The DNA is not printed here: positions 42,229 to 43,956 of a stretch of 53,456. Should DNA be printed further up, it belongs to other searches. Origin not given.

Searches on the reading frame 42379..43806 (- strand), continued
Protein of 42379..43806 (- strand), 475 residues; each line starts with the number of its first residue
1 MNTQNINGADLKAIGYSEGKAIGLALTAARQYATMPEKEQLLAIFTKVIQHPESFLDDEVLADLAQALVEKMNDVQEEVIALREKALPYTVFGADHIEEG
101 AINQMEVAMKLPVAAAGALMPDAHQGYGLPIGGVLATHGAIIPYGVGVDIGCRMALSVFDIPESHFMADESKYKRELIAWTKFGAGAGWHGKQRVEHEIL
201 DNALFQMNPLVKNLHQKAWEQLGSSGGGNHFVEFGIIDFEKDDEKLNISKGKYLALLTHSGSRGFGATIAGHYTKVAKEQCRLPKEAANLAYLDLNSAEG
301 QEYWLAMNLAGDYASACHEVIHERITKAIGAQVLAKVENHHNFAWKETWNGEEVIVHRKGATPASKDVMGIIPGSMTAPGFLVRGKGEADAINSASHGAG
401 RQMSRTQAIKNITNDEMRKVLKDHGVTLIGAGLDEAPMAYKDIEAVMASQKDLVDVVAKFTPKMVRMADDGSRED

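Call 70: find_encoding_contigs(protein=P0162, flank=7000, max_places=1)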
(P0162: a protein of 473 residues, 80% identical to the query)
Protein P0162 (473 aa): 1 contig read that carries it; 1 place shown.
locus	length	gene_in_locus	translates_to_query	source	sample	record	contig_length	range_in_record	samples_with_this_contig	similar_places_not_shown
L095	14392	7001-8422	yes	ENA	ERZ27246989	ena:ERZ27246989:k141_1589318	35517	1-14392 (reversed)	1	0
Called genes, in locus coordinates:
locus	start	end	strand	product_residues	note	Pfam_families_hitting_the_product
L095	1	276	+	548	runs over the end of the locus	PF13600:DUF4140, PF13598:DUF4139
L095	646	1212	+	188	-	-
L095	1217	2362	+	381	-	PF13310:Virulence_RhuM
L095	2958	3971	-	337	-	PF13280:WYL, PF25583:WCX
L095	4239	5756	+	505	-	PF05731:TROVE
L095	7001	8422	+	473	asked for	PF01139:RtcB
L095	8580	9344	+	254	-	PF10127:RlaP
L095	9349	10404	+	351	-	PF10127:RlaP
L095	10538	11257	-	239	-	-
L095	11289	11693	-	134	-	-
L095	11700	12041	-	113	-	-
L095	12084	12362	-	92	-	PF12732:YtxH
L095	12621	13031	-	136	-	-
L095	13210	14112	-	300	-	PF03631:Virul_fac_BrkB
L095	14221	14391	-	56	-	?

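Call 85: search_protein_families(library=pfam, proteins=[L012:5014-6111:+, L015:3104-4123:-, L020:10350-13118:+, L020:15591-16307:+, L020:16344-16868:+, L046:11634-15986:+, L046:9724-10521:+, L025:4554-5180:+, L094:6197-6880:+, L094:10325-11119:+], max_evalue=0.001)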
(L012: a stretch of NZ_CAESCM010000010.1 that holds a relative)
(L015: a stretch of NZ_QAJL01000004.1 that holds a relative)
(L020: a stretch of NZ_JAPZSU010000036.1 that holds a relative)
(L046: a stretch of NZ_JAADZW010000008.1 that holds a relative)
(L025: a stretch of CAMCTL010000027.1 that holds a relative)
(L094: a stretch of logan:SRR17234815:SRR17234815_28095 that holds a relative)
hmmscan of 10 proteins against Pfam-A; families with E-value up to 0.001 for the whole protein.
L012:5014-6111:+ (365 aa): 1 family
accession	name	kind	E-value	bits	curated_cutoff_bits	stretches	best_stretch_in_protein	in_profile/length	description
PF01145.31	Band_7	-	1.9e-29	103.4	23.6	1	137-308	2-175/176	SPFH domain / Band 7 family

L015:3104-4123:- (339 aa): 2 families
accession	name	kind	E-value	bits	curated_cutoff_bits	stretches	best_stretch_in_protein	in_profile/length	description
PF25583.1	WCX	-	4.1e-08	33.9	23.9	1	255-330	2-74/76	WCX domain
PF13280.12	WYL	-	2.8e-07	30.9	21.8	1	156-221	3-68/70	WYL domain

L020:10350-13118:+ (922 aa): 1 family
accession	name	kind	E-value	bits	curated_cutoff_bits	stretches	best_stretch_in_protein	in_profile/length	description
PF13263.12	PHP_C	-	7.8e-06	25.8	21.3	1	204-234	13-42/56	PHP-associated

L020:15591-16307:+ (238 aa): 2 families
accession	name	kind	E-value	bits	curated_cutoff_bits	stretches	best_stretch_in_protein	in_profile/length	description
PF02678.22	Pirin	-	5.8e-33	113.6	26.1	1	11-121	7-108/108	Pirin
PF17954.7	Pirin_C_2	-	3.5e-27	94.9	22.9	1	149-234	2-86/86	Quercetinase C-terminal cupin domain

L020:16344-16868:+ (174 aa): 2 families
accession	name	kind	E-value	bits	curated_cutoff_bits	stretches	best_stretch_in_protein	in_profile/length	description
PF03358.20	FMN_red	-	2.1e-31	109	24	1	3-144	2-147/152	NADPH-dependent FMN reductase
PF02525.22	Flavodoxin_2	-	1.8e-08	34.8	27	1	10-107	14-127/198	Flavodoxin-like fold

L046:11634-15986:+ (1450 aa): 3 families
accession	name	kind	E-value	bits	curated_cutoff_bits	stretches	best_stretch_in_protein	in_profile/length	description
PF20720.3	nSTAND3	-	2.6e-07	30.9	27.2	1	75-220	11-144/155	Novel STAND NTPase 3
PF13401.12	AAA_22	-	3.7e-05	24.5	27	1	80-193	4-129/130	AAA domain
PF14532.12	Sigma54_activ_2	-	0.00011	22.9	25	1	77-216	17-138/138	Sigma-54 interaction domain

L046:9724-10521:+ (265 aa): 1 family
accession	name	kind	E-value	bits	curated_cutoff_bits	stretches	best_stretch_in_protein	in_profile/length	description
PF01026.27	TatD_DNase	-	5.6e-72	242.6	27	1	4-264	1-253/253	TatD related DNase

L025:4554-5180:+ (208 aa): 1 family
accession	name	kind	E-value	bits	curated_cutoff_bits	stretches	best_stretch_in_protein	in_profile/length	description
PF18762.7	Kinase-PolyVal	-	1.3e-60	204.5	27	1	45-203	1-159/160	Serine/Threonine/Tyrosine Kinase found in polyvalent proteins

L094:6197-6880:+ (227 aa): 0 families

L094:10325-11119:+ (264 aa): 1 family
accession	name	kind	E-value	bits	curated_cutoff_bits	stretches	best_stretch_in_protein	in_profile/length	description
PF20613.4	HipA_2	-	3.9e-21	75.8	27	1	14-232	3-217/240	HipA-like kinase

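Call 92: search_protein_families(library=pfam, alignment_id=A5, max_evalue=0.0001)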
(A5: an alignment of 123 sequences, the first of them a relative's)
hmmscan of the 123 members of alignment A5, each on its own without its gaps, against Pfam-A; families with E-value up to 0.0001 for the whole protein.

A. member 1, L006:9609-10745:+ (379 aa): 2 families
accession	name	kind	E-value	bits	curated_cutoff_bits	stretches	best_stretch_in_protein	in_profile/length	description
PF13784.11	Fic_N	-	1.9e-25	89.1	26.7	1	41-120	3-82/82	Fic/DOC family N-terminal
PF02661.23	Fic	-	1.1e-20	74.7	24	1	126-231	1-93/93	Fic/DOC family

B. families by the number of members that match (of 123 scanned): 88 families (the first 25 are shown)
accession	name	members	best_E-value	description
PF01145.31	Band_7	22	3.3e-33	SPFH domain / Band 7 family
PF00004.35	AAA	5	3.1e-11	ATPase family associated with various cellular activities (AAA)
PF17164.10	DUF5122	3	8.7e-68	Domain of unknown function (DUF5122) beta-propeller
PF01557.24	FAA_hydrolase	3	1.7e-49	Fumarylacetoacetate (FAA) hydrolase C-terminal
PF00929.31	RNase_T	3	3e-22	Exonuclease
PF18962.6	Por_Secre_tail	3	4.1e-12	Secretion system C-terminal sorting domain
PF14559.12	TPR_19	3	2.6e-06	Tetratricopeptide repeat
PF13401.12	AAA_22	3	1.3e-05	AAA domain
PF13482.12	RNase_H_2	3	2.7e-05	RNase_H superfamily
PF12969.12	DUF3857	2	8.6e-15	Domain of Unknown Function with PDB structure (DUF3857)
PF13424.12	TPR_12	2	6.3e-14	Tetratricopeptide repeat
PF07719.23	TPR_2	2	1.1e-09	Tetratricopeptide repeat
PF20600.3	ExoX-like_C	2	1.7e-08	Exodeoxyribonuclease X-like C-terminal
PF12867.12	DinB_2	2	3.2e-08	DinB superfamily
PF16473.11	Rv2179c-like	2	3.6e-08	3'-5' exoribonuclease Rv2179c-like domain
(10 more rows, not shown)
